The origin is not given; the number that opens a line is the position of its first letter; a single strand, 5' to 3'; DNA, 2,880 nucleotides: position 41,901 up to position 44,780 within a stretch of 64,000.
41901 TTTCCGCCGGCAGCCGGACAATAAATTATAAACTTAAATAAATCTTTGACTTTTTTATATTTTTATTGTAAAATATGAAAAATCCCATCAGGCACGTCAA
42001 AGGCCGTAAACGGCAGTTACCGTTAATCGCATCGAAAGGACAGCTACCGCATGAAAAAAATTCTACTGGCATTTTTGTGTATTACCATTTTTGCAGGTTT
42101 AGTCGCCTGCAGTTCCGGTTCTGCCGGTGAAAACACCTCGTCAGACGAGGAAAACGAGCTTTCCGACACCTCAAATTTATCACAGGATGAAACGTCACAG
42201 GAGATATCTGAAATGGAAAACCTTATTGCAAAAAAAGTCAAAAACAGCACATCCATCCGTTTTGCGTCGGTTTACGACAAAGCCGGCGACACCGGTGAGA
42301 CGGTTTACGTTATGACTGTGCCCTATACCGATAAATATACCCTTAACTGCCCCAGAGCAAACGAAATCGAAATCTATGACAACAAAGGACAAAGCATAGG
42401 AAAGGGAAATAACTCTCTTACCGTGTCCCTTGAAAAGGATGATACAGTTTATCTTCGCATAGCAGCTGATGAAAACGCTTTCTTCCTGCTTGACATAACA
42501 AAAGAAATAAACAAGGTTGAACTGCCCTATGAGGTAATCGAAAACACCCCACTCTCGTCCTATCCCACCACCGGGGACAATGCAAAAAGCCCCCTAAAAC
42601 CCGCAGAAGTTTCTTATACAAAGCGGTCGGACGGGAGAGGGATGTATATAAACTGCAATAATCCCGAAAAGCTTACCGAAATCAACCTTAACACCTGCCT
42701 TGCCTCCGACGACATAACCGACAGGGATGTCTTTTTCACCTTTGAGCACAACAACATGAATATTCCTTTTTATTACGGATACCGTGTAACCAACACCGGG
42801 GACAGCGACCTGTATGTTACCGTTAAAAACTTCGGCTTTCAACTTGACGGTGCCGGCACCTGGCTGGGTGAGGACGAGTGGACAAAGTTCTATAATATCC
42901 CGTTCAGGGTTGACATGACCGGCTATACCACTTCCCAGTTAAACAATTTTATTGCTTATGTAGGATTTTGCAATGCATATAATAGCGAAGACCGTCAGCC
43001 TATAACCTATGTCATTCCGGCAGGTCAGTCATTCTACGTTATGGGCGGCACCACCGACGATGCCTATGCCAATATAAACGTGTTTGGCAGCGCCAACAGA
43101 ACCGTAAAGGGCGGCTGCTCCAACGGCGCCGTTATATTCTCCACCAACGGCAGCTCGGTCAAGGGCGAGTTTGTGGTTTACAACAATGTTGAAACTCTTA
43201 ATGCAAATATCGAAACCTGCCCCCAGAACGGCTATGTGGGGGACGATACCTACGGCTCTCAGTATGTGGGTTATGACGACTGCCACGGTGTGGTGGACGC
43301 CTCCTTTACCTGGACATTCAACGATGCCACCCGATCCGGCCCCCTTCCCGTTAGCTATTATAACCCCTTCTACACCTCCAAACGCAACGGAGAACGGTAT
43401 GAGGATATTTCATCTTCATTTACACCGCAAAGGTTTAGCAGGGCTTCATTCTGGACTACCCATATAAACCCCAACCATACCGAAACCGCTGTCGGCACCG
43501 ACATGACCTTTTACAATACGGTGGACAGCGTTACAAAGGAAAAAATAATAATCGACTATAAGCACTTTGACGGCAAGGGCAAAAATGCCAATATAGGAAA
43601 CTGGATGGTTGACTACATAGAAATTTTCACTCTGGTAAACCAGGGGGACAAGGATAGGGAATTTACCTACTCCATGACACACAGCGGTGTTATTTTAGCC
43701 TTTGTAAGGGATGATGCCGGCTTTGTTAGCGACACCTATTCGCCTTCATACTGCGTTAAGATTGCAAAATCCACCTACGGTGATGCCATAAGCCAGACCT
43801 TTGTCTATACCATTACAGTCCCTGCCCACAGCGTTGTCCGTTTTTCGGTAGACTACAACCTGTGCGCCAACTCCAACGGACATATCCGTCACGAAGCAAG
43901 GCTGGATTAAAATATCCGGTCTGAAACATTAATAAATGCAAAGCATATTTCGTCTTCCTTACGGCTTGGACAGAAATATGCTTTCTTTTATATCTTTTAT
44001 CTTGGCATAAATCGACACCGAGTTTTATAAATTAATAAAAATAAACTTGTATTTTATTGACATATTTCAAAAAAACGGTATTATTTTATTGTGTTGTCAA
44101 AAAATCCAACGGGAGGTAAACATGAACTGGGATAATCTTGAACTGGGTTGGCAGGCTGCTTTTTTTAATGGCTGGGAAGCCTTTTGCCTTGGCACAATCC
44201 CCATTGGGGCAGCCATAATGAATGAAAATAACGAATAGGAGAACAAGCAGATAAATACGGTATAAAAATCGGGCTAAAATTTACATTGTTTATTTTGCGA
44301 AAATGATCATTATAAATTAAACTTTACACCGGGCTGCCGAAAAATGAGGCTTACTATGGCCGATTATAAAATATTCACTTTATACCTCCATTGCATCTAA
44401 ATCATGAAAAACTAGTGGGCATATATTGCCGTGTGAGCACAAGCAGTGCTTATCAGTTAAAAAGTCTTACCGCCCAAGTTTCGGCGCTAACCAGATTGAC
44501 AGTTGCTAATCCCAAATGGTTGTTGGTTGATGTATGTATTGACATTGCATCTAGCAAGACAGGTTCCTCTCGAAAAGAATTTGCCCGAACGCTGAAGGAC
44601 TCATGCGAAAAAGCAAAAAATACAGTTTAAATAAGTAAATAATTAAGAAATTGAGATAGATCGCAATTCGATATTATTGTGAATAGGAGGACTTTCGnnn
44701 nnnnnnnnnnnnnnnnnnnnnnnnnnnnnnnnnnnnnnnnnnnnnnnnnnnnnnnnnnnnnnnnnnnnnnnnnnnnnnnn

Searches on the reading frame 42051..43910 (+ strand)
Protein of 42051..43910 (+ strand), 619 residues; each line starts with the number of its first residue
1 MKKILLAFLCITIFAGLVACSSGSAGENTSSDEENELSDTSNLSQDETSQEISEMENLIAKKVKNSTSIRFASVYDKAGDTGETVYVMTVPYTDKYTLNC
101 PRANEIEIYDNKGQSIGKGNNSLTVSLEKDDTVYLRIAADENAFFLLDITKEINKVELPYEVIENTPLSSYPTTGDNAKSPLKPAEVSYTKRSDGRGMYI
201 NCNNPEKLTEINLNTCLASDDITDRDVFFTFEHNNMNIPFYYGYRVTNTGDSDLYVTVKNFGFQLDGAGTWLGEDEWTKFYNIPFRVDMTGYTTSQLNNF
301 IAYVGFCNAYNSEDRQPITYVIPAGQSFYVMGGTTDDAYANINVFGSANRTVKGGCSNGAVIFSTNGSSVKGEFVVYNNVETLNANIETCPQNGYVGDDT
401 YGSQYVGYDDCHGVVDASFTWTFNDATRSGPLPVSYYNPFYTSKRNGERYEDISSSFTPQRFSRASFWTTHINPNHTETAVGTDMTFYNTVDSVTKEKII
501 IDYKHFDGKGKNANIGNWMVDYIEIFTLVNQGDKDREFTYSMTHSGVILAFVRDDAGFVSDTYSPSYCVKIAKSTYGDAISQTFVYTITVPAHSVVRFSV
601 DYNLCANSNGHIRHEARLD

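Call 7: find_encoding_contigs(protein=window:42051-43910:+, flank=10000, max_places=10)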
Protein window:42051-43910:+ (619 aa): no gene with exactly this product is on record in the collection.

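Call 15: find_related_loci(query=window:42051-43910:+, collection=genome_contigs, flank=10000)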
Query window:42051-43910:+ (619 aa) in genome_contigs; peptide patterns used: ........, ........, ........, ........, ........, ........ (x = any residue, [..] = any of these).
17 stretches matched a pattern; 2 encode a relative of the query (tblastn E <= 1e-3); 2 distinct loci.
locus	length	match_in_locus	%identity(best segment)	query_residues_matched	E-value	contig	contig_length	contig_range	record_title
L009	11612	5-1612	54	88-618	0e+0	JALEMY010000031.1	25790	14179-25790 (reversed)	MAG: Erysipelotrichaceae bacterium isolate SUG151 k141_2755642, whole genome shotgun sequence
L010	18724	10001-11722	74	45-618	0e+0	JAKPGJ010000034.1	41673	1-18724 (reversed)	MAG: Bacillota bacterium isolate JPMR_metabat.66 k141_769487, whole genome shotgun sequence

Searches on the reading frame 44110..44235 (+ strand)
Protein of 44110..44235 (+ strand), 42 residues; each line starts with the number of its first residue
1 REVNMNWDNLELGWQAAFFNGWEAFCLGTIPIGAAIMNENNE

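Call 4: search_protein_families(library=pfam, max_evalue=10, proteins=[window:44122-44235:+])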
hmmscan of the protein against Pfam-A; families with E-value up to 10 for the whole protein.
seq(38 aa): 0 families

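Call 5: search_protein_families(library=ncbifam, max_evalue=10, proteins=[window:44122-44235:+])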
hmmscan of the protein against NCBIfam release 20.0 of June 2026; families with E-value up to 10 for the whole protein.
seq(38 aa): 0 families

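Call 9: find_homologous_proteins(query=window:44110-44235:+, max_evalue=10)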
Query seq(42 aa) (42 aa): 1 proteins with E <= 10 among 1 candidates.
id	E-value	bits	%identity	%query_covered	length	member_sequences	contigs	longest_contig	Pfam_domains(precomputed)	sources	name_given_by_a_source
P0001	2.3e-18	82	97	90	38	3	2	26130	-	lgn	-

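Call 10: search_solved_structures(query=window:44122-44235:+, max_evalue=10, show_alignments=5)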
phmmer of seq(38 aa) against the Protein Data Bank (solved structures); distinct sequences matched with E-value up to 10: 2.
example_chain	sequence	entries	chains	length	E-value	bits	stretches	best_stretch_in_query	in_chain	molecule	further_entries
5kca_A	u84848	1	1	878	0.38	14.4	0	5-28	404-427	Cerebellin-1,Cerebellin-1,Cerebellin-1,Glutamate receptor ionotropic, delta-2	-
7br3_A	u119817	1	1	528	1.1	13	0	18-32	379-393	Gonadotropin-releasing hormone receptor,GlgA glycogen synthase,Gonadotropin-releasing horm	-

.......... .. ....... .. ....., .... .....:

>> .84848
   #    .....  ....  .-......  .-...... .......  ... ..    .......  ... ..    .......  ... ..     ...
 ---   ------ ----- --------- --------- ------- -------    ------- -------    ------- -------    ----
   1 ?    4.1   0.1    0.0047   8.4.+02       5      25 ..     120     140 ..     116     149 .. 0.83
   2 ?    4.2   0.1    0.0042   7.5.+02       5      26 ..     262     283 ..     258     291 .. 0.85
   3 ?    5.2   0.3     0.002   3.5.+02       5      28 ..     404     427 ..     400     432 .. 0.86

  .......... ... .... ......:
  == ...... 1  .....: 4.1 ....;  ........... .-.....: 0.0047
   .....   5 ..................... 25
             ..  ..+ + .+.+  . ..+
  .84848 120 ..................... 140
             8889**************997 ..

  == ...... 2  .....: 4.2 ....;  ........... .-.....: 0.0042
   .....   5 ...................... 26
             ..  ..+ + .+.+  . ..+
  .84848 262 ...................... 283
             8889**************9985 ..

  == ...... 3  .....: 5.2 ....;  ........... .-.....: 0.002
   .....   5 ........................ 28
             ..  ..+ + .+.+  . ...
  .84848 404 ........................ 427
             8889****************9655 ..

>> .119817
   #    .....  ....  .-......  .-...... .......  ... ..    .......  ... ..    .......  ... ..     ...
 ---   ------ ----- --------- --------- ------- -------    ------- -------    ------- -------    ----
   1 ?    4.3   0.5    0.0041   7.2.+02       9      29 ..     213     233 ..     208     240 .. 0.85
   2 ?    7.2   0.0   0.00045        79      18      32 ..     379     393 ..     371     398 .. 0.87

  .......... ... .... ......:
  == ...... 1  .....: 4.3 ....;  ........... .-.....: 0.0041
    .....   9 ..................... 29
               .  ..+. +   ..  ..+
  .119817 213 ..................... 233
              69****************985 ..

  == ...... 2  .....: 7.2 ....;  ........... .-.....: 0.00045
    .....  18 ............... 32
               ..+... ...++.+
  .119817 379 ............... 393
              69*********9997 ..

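Call 12: find_encoding_contigs(protein=P0001, flank=10000, max_places=10)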
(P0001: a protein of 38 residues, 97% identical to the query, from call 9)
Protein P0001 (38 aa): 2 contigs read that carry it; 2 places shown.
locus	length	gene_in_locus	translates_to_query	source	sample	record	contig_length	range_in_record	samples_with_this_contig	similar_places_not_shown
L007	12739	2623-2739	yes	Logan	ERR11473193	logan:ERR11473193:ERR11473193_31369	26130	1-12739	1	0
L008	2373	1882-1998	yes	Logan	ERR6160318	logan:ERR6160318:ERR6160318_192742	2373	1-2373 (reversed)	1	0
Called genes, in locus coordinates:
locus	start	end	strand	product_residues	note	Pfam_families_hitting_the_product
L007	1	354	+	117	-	?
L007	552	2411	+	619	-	-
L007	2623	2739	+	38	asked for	-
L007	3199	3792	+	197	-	PF00293:NUDIX (weak)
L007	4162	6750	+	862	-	PF00176:SNF2-rel_dom (weak), PF00270:DEAD, PF04851:ResIII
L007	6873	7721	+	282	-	PF00583:Acetyltransf_1, PF13527:Acetyltransf_9 (faint), PF13673:Acetyltransf_10, PF13508:Acetyltransf_7, PF08445:FR47 (faint), PF00583:Acetyltransf_1, PF13508:Acetyltransf_7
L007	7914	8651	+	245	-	PF01209:Ubie_methyltran (weak), PF05175:MTS (weak), PF13489:Methyltransf_23, PF13847:Methyltransf_31, PF08241:Methyltransf_11, PF08242:Methyltransf_12, PF13649:Methyltransf_25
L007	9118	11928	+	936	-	PF00580:UvrD-helicase, PF13245:AAA_19, PF13604:AAA_30 (weak), PF13361:UvrD_C, PF13538:UvrD_C_2 (faint)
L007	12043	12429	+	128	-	-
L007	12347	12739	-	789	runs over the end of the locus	-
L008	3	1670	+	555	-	?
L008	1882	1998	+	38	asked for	-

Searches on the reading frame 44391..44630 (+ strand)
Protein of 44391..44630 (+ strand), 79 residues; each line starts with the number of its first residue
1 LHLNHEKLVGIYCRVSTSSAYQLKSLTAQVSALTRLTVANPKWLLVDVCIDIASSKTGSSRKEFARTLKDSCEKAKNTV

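Call 4: search_protein_families(library=pfam, max_evalue=10, proteins=[window:44391-44630:+])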
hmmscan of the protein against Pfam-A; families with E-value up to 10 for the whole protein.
window:44391-44630:+ (79 aa): 1 family
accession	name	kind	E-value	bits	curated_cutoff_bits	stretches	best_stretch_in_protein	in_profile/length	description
PF00239.26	Resolvase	-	5.2e-08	33.5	23.3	1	11-74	3-61/145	Resolvase, N terminal domain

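Call 5: search_protein_families(library=ncbifam, max_evalue=10, proteins=[window:44391-44630:+])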
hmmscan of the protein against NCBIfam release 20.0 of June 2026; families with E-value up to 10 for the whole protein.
window:44391-44630:+ (79 aa): 4 families
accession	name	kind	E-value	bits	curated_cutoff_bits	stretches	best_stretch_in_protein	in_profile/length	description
NF033518.0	transpos_IS607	equivalog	2.5e-06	27.2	110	1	6-75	53-118/187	IS607 family transposase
NF047343.1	SCCmet_CcrB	equivalog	0.00055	18.7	900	1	4-75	4-75/542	cassette chromosome recombinase CcrB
NF049883.1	resolv_YneB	equivalog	0.0016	17.9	175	1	11-54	4-46/211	YneB family resolvase-like protein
NF010864.0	PRK14271.1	equivalog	0.11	11.6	561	1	18-71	159-212/276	phosphate ABC transporter ATP-binding protein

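Call 20: search_protein_families(library=padloc, max_evalue=0.01, proteins=[window:44391-44630:+])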
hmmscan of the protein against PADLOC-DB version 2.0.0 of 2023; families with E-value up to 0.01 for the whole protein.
window:44391-44630:+ (79 aa): 0 families

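Call 62: find_homologous_proteins(query=window:44391-44630:+, max_evalue=0.001)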
Query window:44391-44630:+ (79 aa): 114 proteins with E <= 0.001 among 114 candidates.
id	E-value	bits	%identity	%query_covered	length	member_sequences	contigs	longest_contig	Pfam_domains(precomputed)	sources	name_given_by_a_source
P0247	4.9e-32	126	98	82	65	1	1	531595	-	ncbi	ncbi:MAG: hypothetical protein ACOX3X_08345 [Eubacteriales bacterium]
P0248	5.6e-27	110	88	82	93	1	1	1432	PF00239.27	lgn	-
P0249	5.6e-27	110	86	84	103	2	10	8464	PF00239.27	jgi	jgi:DNA invertase Pin-like site-specific DNA recombinase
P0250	6.8e-27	110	86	84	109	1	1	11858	PF00239.27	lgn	-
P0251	1.5e-26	109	86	84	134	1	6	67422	PF00239.27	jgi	jgi:site-specific DNA recombinase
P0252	3.0e-26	108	86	84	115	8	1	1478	PF00239.27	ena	-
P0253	3.1e-26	108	88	82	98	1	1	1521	PF00239.27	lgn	-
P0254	4.5e-26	107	86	82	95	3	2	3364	PF00239.27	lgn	-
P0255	5.8e-26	107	85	82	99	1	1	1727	PF00239.27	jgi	jgi:site-specific DNA recombinase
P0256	6.4e-26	107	85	84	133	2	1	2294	PF00239.27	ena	-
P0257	8.7e-26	107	85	84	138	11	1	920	PF00239.27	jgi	jgi:DNA invertase Pin-like site-specific DNA recombinase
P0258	1.1e-25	106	83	84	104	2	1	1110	PF00239.27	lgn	-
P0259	1.7e-25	106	85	84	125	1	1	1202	PF00239.27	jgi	-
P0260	1.9e-25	105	83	84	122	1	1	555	PF00239.27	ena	-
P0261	2.0e-25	105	79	89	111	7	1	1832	PF00239.27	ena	-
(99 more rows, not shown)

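Call 64: find_encoding_contigs(protein=P0251, flank=5000, max_places=6)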
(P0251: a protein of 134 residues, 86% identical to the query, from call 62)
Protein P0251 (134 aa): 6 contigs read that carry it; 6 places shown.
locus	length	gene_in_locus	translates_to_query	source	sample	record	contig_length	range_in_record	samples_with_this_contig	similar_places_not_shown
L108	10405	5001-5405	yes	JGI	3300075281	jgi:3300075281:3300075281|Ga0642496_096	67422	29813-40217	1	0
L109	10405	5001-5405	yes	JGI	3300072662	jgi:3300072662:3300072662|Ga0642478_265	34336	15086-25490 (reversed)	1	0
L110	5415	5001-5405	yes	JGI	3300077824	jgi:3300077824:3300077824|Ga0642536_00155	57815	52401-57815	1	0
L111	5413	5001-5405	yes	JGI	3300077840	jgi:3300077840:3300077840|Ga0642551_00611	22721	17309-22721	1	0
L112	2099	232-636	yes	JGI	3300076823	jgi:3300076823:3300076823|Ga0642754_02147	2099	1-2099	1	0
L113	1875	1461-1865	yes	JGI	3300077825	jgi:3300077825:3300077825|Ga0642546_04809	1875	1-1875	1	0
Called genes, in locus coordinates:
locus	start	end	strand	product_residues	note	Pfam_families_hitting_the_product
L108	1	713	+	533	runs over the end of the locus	PF00271:Helicase_C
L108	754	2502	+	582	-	PF03235:GmrSD_N, PF07510:GmrSD_C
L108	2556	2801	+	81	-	-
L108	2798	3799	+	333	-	PF02661:Fic, PF21247:Fic-like_C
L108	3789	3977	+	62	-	-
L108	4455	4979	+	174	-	PF24716:WapI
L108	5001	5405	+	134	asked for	PF00239:Resolvase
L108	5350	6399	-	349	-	PF00872:Transposase_mut, PF10551:MULE (weak)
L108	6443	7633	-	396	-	PF00872:Transposase_mut, PF10551:MULE (weak)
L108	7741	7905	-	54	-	-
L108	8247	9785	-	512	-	PF00128:Alpha-amylase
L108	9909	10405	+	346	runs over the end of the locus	PF03050:DDE_Tnp_IS66, PF00665:rve, PF13610:DDE_Tnp_IS240, PF13683:rve_3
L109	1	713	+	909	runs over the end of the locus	PF04851:ResIII (weak), PF00270:DEAD, PF00271:Helicase_C (weak)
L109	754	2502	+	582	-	PF03235:GmrSD_N, PF07510:GmrSD_C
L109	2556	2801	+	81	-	-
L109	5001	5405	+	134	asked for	PF00239:Resolvase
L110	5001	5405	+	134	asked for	PF00239:Resolvase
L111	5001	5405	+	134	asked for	PF00239:Resolvase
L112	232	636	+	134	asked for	PF00239:Resolvase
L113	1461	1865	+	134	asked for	PF00239:Resolvase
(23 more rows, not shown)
